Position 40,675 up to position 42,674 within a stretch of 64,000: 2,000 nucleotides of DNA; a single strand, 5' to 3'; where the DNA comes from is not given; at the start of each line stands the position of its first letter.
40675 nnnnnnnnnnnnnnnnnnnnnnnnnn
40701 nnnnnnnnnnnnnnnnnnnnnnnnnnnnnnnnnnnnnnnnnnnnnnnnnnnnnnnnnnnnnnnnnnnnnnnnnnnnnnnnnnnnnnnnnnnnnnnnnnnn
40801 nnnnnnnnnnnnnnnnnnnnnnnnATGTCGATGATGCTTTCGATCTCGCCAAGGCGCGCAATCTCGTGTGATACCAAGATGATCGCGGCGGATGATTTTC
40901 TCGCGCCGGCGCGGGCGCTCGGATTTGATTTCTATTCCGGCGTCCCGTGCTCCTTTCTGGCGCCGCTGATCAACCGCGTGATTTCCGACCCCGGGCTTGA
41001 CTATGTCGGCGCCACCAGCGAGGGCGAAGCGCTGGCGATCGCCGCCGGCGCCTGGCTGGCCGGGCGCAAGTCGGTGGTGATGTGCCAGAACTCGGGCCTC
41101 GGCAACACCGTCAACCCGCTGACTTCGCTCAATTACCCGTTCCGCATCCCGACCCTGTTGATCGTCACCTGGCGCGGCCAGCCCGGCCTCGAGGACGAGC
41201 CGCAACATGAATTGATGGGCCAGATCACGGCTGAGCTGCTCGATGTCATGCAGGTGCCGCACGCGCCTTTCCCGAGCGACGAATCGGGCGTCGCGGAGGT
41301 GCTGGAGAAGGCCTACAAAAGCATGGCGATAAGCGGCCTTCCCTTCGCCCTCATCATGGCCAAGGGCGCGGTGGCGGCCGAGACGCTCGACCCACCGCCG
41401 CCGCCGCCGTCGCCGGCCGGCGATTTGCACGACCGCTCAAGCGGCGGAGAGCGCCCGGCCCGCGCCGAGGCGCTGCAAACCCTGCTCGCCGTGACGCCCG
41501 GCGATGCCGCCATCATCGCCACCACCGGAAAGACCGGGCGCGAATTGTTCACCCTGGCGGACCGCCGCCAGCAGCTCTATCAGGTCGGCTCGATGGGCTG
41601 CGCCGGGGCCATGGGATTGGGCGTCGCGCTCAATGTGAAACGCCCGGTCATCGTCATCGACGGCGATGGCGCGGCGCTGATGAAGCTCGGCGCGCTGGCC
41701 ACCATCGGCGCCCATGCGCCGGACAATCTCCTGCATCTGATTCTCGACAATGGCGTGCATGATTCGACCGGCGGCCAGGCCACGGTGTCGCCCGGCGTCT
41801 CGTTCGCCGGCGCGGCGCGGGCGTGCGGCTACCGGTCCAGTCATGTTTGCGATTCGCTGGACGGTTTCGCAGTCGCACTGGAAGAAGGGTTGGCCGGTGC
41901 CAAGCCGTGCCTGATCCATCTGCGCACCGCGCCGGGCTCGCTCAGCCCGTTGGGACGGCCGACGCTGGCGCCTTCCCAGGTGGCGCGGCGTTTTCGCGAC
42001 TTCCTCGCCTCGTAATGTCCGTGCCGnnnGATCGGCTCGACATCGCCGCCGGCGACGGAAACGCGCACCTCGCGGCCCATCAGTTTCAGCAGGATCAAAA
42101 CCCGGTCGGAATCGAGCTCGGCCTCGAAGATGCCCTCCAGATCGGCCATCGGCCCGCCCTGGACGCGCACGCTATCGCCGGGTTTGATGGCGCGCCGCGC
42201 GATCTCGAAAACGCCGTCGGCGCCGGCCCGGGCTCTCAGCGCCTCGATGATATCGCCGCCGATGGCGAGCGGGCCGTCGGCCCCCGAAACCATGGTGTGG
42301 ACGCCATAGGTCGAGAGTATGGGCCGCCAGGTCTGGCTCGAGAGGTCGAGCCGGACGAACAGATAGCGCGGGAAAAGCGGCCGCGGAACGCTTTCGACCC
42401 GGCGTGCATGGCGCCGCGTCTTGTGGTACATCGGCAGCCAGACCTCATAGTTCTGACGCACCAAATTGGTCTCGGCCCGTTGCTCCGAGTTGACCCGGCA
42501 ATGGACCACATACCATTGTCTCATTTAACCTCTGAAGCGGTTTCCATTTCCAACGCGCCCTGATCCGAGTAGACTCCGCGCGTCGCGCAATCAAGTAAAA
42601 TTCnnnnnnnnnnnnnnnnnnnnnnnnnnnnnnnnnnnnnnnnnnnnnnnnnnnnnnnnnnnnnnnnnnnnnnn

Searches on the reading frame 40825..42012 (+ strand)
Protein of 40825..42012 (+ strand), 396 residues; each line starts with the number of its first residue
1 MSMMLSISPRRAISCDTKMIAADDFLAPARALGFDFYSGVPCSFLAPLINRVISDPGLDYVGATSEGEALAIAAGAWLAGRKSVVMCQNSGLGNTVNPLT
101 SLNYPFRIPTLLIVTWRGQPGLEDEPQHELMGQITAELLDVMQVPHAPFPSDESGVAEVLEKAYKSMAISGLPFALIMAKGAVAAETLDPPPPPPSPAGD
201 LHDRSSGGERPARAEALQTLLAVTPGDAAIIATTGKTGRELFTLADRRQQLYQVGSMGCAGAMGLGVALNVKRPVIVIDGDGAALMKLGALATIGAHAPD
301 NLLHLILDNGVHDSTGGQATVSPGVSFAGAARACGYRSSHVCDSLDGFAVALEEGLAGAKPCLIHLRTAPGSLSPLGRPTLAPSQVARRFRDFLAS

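Call 9: search_protein_families(library=pfam, proteins=[window:40825-42012:+])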
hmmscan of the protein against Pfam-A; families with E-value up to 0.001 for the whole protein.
window:40825-42012:+ (396 aa): 2 families
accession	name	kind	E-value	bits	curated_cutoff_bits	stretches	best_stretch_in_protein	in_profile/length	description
PF02775.26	TPP_enzyme_C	-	3.9e-15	56.4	21.9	1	253-365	26-150/151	Thiamine pyrophosphate enzyme, C-terminal TPP binding domain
PF02776.23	TPP_enzyme_N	-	1.3e-08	35.1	26.8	1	25-130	7-110/119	Thiamine pyrophosphate enzyme, N-terminal TPP binding domain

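Call 10: search_protein_families(library=ncbifam, proteins=[window:40825-42012:+], max_evalue=0.01)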
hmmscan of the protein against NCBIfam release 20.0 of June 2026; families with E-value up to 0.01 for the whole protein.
window:40825-42012:+ (396 aa): 12 families
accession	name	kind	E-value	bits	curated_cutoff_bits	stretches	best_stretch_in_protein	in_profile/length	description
TIGR03297.1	Ppyr-DeCO2ase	equivalog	1.8e-123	412.1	312.5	1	33-394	1-360/360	phosphonopyruvate decarboxylase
TIGR03846.1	sulfopy_beta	equivalog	1.6e-35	122.6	221.5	1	213-392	1-179/182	sulfopyruvate decarboxylase subunit beta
NF004813.0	PRK06163.1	equivalog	1.2e-30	106.7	240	1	216-392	18-194/202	hypothetical protein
TIGR03845.1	sulfopyru_alph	equivalog_domain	8.6e-27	94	147.95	1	31-176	10-153/160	sulfopyruvate decarboxylase subunit alpha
NF006052.0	PRK08199.1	subfamily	1.1e-06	27.2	539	1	217-375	373-544/559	thiamine pyrophosphate protein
NF005114.0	PRK06546.1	equivalog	2.7e-06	26.2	893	1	251-374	404-535/578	pyruvate dehydrogenase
NF005470.0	PRK07064.1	equivalog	8e-05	21.9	495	1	236-365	387-526/552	thiamine pyrophosphate-binding protein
NF005760.0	PRK07586.1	equivalog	0.00029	19.9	363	1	212-309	338-439/514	acetolactate synthase large subunit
NF005040.0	PRK06457.1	equivalog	0.00093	17.6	788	0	253-294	394-437/549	pyruvate dehydrogenase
NF035923.1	TPP_ScyA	equivalog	0.0044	15.4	1020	0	216-289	425-502/623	scytonemin biosynthesis protein ScyA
TIGR03393.1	indolpyr_decarb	equivalog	0.008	14.9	946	0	22-93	4-74/539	indolepyruvate decarboxylase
TIGR03336.1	IOR_alpha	equivalog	0.0091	14.4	650.9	0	37-106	26-95/595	indolepyruvate ferredoxin oxidoreductase subunit alpha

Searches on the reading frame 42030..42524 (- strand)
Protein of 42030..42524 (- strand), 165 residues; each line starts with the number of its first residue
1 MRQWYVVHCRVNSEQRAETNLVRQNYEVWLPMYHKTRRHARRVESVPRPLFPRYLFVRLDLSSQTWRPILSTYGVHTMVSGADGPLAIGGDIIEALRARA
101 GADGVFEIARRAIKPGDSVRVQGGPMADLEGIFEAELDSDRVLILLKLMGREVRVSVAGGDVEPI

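Call 39: search_protein_families(library=ncbifam, proteins=[window:42030-42524:-], max_evalue=0.01)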
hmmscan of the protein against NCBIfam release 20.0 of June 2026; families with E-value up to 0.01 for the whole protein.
window:42030-42524:- (165 aa): 6 families
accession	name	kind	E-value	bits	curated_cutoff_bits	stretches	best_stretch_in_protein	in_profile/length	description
TIGR01955.1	RfaH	equivalog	2.5e-38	131.6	144.5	1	4-162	1-158/159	transcription/translation regulatory transformer protein RfaH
NF006534.0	PRK09014.1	equivalog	3.6e-27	95.2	124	1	1-160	1-157/162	transcription/translation regulatory transformer protein RfaH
NF033644.1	antiterm_UpxY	subfamily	9.4e-23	81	100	1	4-157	1-159/164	UpxY family transcription antiterminator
NF033641.1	antiterm_LoaP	exception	2.1e-15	57.3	125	1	4-158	1-160/166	antiterminator LoaP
TIGR00922.1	nusG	equivalog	1.2e-14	54.5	135.7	1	4-163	1-170/172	transcription termination/antitermination protein NusG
TIGR01956.2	NusG_myco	equivalog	3.5e-05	23.5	150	0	41-79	77-115/239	transcription termination/antitermination protein NusG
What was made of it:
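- On RfaH/ops system: The 165-aa NusG paralogue at 42027-42524 has RfaH (TIGR01955) as its best family at 2.5e-38, but its 131.6 bits fall below the 144.5 cut-off (call 39).
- Closest known: Bacteroides capsule loci. Same: The window's paralogue also matches the UpxY model at 9.4e-23 (call 39).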

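Call 40: search_protein_families(library=pfam, proteins=[window:42030-42524:-], max_evalue=0.01)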
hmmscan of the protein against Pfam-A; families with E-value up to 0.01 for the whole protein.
window:42030-42524:- (165 aa): 1 family
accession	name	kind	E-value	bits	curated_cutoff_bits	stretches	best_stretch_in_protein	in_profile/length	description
PF02357.24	NusG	-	3.3e-23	82.5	22.2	1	3-96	2-92/93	Transcription termination factor nusG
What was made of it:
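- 42027..42524 (-): RfaH-like NusG paralogue, 165 aa. Presumed reader of the ops element. TIGR01955 RfaH scores 131.6 against a cut-off of 144.5, and Pfam NusG gives 3.3e-23 (calls 39, 40).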
